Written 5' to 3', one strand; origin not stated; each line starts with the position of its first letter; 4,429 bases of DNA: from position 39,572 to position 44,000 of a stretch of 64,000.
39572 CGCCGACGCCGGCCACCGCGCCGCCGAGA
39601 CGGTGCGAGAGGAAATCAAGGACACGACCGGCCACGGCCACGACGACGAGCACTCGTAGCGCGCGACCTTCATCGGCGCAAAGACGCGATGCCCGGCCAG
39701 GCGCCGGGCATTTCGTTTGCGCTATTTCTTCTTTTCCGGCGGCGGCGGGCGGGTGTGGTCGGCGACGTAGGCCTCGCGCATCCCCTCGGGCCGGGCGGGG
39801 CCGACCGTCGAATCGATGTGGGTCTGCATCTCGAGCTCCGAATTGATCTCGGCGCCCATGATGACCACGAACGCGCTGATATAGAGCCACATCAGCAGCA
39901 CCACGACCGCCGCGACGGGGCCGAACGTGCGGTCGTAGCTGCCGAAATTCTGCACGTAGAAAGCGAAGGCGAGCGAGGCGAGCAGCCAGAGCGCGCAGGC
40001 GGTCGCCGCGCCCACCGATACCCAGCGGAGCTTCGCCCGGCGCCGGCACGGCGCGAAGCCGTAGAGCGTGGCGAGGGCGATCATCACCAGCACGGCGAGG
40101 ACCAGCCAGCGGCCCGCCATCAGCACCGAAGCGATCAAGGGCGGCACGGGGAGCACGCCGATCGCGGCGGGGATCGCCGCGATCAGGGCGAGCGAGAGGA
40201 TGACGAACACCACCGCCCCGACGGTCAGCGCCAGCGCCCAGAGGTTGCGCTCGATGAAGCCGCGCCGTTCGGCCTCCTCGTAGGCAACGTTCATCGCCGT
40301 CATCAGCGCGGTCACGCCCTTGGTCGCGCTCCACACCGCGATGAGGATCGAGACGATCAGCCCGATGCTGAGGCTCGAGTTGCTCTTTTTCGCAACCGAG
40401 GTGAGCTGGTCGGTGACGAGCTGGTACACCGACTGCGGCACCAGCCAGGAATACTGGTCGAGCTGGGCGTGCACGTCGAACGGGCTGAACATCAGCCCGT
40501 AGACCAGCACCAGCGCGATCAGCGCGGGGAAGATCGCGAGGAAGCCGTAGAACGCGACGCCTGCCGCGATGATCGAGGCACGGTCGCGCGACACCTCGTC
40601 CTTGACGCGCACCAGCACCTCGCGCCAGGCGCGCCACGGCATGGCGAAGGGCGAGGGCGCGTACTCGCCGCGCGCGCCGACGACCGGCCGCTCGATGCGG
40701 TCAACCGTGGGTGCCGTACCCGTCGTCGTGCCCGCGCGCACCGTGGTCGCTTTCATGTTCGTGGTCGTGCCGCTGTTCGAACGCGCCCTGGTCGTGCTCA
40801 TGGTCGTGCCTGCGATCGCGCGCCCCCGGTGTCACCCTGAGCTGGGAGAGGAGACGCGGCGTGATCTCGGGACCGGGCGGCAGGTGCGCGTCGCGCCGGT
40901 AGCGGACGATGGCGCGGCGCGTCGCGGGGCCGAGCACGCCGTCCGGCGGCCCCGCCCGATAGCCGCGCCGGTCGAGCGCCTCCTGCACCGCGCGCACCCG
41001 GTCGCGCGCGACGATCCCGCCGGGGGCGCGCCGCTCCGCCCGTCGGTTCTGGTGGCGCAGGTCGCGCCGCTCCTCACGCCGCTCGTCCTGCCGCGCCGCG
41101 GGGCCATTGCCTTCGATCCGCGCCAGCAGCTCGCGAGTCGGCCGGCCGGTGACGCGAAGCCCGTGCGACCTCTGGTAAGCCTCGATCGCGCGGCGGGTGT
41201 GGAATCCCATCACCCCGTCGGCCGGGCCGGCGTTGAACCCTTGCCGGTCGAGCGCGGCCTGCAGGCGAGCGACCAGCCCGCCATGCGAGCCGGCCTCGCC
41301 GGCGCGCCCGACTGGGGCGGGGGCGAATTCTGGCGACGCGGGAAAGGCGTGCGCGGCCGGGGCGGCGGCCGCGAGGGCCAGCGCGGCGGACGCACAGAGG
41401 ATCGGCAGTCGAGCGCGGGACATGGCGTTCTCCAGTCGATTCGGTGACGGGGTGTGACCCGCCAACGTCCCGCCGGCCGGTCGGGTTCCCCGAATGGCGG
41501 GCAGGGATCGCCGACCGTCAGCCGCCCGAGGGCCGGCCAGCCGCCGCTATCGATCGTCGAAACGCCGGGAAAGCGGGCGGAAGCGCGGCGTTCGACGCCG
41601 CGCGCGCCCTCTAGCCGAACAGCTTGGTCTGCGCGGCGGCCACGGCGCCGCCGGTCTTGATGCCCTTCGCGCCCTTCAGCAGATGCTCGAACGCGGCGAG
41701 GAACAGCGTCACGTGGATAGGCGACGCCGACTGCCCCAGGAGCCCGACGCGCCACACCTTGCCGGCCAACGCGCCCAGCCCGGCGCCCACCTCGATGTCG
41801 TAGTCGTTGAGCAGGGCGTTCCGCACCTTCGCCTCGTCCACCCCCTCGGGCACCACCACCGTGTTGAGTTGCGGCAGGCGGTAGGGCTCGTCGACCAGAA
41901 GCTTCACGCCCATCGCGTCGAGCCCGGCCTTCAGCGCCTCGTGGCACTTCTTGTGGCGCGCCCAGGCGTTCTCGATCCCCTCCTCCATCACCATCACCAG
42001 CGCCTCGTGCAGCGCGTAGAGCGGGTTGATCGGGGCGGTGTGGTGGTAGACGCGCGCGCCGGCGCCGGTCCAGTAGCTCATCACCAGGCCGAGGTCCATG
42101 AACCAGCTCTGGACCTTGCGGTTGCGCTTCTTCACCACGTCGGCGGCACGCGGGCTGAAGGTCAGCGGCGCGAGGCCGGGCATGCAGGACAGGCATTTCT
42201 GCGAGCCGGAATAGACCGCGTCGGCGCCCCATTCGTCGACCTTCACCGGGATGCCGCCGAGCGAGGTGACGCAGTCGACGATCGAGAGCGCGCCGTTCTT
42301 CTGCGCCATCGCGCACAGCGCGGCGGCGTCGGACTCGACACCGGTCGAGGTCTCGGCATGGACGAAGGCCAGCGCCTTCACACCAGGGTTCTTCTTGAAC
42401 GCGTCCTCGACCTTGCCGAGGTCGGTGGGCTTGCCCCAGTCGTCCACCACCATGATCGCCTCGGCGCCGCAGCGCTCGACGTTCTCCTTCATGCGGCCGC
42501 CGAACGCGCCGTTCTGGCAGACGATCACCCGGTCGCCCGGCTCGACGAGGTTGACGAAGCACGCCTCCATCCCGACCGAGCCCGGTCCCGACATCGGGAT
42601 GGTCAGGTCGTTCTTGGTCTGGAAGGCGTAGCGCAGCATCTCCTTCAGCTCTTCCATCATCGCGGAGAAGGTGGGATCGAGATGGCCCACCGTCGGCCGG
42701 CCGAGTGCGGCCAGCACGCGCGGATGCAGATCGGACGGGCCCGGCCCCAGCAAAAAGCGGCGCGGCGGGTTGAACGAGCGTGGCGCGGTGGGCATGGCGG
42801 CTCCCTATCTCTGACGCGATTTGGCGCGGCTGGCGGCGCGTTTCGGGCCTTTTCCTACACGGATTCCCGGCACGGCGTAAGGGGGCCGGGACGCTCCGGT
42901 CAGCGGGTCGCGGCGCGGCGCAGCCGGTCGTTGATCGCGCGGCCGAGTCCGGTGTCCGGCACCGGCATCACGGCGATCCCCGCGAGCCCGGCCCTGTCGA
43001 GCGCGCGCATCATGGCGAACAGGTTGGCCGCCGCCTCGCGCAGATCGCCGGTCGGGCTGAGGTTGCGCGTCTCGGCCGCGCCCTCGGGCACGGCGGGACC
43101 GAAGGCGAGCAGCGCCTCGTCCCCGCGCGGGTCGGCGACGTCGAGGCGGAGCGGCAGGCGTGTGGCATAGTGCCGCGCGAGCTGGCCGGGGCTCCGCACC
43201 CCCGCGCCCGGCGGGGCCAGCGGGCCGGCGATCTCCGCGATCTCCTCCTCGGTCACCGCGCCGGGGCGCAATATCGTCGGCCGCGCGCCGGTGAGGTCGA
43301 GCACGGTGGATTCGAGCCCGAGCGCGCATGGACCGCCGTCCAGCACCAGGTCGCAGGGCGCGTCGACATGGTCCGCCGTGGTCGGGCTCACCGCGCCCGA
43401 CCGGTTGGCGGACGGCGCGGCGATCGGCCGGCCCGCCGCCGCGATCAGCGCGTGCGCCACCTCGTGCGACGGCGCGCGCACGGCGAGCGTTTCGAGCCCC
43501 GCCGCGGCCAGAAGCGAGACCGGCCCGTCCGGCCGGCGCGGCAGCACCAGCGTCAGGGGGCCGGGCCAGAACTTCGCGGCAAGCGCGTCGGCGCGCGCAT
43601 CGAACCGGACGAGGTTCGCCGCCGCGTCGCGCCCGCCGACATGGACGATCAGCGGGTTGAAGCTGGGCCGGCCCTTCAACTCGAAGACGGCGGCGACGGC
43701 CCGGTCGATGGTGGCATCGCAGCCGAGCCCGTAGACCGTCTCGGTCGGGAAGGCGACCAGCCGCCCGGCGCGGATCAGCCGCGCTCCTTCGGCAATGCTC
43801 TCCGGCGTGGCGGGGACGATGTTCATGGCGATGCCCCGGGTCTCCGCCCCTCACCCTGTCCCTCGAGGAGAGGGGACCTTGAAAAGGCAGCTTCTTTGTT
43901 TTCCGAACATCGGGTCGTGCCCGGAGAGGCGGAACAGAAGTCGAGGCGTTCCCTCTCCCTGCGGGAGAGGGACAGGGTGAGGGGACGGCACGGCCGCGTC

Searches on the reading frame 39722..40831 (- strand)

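Call 74: search_protein_families(library=pfam, proteins=[window:39722-40831:-], max_evalue=0.00001)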
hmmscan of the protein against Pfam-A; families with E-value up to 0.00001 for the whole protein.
window:39722-40831:- (369 aa): 1 family
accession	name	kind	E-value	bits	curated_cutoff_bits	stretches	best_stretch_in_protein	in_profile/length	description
PF03631.20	Virul_fac_BrkB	-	1.4e-57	195.7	33.7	1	82-334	2-256/259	Virulence factor BrkB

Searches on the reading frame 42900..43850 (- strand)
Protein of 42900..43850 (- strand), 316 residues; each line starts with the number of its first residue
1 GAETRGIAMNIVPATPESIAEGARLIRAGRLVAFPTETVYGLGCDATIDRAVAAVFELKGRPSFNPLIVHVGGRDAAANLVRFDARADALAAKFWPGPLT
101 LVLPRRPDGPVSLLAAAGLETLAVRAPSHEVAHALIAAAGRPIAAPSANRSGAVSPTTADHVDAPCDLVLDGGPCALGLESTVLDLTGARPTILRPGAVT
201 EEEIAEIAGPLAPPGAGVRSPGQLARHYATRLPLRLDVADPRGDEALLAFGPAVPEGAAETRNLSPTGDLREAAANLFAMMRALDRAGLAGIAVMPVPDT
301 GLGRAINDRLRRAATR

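Call 75: search_protein_families(library=pfam, proteins=[window:42900-43850:-], max_evalue=0.00001)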
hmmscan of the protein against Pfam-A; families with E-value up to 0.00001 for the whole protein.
window:42900-43850:- (316 aa): 2 families
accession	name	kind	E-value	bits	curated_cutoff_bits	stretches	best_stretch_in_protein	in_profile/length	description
PF01300.24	Sua5_yciO_yrdC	-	2.5e-53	180.6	25.1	1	25-197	2-178/178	Telomere recombination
PF03481.19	Sua5_C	-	2.3e-20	74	22.9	1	199-314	1-135/136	Threonylcarbamoyl-AMP synthase, C-terminal domain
